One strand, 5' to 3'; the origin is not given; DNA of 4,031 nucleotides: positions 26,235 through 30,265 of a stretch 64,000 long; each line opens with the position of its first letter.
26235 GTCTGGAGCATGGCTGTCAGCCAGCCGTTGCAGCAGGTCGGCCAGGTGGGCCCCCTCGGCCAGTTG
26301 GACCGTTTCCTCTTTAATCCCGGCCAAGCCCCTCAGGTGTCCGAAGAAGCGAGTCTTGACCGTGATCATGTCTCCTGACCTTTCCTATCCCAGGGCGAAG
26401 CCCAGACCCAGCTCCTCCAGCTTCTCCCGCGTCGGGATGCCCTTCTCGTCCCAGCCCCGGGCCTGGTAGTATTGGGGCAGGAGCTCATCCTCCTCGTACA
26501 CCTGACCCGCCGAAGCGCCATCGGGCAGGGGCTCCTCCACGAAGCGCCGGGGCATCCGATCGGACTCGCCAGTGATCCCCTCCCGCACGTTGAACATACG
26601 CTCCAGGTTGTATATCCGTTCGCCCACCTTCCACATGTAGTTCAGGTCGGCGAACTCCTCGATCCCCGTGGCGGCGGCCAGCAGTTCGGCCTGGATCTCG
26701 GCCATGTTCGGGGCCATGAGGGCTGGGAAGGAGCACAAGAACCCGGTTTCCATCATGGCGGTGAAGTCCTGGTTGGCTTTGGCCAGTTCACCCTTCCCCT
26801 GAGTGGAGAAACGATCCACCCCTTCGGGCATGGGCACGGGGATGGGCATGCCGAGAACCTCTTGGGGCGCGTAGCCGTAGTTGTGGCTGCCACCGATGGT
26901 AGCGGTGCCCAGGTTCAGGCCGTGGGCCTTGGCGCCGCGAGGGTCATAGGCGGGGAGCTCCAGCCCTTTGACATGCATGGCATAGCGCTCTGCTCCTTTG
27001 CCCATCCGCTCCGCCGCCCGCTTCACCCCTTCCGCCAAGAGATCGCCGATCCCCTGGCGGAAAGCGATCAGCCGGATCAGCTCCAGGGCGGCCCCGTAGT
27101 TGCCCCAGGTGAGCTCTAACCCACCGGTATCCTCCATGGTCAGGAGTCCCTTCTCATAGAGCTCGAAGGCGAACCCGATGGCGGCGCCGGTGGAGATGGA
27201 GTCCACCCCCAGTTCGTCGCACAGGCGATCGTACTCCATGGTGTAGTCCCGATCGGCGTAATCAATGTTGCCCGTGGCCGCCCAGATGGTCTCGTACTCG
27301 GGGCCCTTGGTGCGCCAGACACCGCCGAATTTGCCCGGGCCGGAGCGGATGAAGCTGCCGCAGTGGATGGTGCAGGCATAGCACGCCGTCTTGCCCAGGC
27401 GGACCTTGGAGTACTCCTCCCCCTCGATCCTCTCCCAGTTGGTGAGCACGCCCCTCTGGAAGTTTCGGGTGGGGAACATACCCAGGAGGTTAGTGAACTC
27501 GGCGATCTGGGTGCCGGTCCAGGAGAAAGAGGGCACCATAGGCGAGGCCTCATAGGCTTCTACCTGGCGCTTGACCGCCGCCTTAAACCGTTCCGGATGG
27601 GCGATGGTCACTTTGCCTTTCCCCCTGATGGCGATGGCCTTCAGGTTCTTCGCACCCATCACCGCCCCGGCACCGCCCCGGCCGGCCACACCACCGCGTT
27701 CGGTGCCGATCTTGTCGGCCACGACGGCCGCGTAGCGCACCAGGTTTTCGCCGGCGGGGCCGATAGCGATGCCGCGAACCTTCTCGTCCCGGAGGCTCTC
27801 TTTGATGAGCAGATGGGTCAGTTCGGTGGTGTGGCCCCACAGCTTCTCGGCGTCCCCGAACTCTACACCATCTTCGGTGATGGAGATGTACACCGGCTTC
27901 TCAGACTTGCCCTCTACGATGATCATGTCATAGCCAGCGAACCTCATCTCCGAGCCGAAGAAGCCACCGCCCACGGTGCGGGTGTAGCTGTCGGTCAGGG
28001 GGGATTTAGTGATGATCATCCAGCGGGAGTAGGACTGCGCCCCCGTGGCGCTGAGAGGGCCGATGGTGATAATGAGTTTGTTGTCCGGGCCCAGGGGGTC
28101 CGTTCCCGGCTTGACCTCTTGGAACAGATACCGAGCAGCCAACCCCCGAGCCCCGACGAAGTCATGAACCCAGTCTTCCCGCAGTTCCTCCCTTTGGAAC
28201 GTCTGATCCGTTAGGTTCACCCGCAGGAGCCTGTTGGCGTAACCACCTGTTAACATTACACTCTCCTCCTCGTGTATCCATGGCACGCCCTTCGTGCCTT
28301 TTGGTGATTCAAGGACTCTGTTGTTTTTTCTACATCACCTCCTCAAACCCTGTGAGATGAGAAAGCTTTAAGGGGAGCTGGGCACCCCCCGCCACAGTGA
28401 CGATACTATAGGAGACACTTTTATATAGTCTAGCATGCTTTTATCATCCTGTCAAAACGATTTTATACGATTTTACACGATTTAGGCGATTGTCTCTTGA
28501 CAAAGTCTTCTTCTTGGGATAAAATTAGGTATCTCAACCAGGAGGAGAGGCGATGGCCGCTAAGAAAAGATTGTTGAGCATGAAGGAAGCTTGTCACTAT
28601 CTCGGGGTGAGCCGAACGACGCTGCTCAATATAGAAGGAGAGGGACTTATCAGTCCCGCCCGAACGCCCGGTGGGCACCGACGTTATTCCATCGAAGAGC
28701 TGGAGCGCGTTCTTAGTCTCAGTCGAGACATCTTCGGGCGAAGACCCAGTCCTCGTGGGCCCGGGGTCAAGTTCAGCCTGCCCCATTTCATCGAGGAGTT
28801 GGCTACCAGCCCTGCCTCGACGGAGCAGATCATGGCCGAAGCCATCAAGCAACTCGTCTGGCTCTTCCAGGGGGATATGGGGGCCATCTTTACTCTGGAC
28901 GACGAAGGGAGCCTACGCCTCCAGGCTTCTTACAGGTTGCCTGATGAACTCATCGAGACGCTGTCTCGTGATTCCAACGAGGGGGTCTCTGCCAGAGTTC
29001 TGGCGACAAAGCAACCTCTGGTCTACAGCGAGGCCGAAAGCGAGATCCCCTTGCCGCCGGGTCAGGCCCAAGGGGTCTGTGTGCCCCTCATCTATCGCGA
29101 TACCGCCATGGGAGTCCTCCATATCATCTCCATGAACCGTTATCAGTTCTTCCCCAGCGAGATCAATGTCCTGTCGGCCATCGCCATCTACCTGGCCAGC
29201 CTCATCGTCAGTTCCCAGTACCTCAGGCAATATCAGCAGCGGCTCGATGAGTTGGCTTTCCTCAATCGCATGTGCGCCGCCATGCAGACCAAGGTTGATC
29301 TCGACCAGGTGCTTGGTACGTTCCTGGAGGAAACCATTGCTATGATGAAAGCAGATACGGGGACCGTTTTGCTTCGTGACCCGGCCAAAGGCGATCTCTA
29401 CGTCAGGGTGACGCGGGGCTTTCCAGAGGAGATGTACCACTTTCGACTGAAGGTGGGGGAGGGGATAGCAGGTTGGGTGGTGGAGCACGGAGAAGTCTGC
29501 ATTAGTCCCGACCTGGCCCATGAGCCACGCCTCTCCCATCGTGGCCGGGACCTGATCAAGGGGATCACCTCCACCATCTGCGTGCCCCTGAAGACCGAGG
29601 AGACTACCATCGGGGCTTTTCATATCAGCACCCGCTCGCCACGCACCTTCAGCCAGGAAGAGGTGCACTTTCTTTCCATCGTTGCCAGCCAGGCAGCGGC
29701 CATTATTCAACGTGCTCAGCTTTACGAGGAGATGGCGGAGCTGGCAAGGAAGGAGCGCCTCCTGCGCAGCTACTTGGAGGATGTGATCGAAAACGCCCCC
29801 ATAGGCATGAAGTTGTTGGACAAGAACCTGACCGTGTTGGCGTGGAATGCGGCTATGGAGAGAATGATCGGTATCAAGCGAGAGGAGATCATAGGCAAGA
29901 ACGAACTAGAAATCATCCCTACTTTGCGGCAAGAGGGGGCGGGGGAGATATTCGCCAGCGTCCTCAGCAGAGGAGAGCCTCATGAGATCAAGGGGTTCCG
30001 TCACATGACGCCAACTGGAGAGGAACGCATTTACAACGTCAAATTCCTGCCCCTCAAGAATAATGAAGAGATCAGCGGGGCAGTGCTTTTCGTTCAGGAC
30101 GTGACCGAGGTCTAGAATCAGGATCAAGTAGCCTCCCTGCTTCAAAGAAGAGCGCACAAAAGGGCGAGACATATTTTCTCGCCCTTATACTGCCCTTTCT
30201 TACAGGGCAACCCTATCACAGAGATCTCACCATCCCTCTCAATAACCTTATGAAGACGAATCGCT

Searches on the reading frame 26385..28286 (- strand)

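Call 65: search_protein_families(library=pfam, proteins=[window:26385-28286:-], max_evalue=0.000001)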
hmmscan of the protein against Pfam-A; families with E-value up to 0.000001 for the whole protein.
window:26385-28286:- (633 aa): 2 families
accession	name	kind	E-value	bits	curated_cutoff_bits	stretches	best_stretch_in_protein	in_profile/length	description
PF01314.23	AFOR_C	-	8.9e-127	423.8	27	1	238-628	3-385/385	Aldehyde ferredoxin oxidoreductase, domains 2 & 3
PF02730.20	AFOR_N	-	4.1e-72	242.5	29.8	1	19-222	2-198/199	Aldehyde ferredoxin oxidoreductase, N-terminal domain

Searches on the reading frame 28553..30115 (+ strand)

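Call 65: search_protein_families(library=pfam, proteins=[window:28553-30115:+], max_evalue=0.000001)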
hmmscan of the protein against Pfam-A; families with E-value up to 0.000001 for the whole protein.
window:28553-30115:+ (520 aa): 8 families
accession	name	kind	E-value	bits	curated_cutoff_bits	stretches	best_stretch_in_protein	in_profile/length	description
PF13185.12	GAF_2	-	3.6e-33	115.1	28.6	2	249-386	3-136/136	GAF domain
PF13492.12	GAF_3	-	3.8e-25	89.2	27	2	249-387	1-129/129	GAF domain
PF01590.32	GAF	-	2.1e-24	87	22.4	2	249-385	1-133/133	GAF domain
PF08448.16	PAS_4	-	5.2e-14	52.9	23.1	1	413-519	2-107/110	PAS fold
PF00989.32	PAS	-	7.9e-11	42.4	22.6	1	408-517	3-113/113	PAS fold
PF13426.13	PAS_9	-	3.5e-10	40.5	27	1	421-519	6-103/103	PAS domain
PF12728.13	HTH_17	-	8.7e-08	32.8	27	1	7-54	1-47/51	Helix-turn-helix domain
PF00376.29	MerR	-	1.8e-07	31.3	28.2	1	9-45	1-38/38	MerR family regulatory protein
